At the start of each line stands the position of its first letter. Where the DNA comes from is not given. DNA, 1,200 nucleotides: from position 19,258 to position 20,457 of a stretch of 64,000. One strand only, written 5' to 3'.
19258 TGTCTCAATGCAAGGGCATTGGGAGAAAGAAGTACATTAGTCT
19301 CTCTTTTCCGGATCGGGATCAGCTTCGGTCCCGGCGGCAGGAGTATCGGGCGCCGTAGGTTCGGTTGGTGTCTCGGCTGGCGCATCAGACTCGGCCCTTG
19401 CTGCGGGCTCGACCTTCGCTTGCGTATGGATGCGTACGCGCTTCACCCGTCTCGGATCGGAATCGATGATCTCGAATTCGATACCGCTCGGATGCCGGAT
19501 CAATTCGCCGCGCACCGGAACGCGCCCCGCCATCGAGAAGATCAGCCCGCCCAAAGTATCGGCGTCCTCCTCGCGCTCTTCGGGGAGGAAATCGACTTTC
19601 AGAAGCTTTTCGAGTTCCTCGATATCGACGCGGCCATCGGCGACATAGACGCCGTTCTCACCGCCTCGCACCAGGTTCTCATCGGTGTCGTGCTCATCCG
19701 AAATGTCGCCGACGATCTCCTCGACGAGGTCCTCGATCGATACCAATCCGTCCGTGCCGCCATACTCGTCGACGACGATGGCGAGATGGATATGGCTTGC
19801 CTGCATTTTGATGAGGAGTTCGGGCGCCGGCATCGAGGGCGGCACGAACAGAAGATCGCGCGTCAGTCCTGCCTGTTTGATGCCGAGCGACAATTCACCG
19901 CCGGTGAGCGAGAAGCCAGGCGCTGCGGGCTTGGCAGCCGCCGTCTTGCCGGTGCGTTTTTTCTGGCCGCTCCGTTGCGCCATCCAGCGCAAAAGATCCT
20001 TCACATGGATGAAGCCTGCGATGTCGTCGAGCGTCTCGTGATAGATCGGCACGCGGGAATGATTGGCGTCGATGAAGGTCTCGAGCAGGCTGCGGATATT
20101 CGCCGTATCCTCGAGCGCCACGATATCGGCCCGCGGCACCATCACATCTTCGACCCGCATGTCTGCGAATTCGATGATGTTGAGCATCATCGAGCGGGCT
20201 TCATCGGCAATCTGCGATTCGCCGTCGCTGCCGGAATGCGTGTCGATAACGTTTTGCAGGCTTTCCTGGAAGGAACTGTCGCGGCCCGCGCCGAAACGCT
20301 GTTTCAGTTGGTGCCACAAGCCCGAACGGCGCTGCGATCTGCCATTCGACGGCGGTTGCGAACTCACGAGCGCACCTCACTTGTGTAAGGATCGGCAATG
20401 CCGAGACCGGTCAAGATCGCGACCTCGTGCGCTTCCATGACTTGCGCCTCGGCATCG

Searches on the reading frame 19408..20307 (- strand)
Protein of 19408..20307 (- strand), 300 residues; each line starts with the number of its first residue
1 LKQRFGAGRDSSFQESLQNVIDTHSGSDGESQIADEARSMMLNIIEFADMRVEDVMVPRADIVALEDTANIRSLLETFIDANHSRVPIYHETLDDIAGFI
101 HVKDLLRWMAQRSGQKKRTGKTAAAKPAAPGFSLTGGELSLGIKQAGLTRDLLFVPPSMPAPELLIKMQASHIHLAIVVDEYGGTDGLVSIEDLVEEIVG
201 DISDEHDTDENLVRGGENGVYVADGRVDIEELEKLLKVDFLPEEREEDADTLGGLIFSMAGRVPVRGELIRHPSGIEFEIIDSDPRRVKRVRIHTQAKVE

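Call 27: search_protein_families(library=pfam, max_evalue=0.00001, proteins=[window:19408-20307:-])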
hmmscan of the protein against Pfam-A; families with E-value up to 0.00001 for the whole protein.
seq(300 aa): 2 families
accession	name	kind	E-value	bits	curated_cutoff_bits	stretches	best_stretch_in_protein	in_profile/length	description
PF03471.22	CorC_HlyC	-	2.8e-18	66.1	27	1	218-295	5-79/81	Transporter associated domain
PF00571.33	CBS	-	5.4e-17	62.3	24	2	149-199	6-56/57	CBS domain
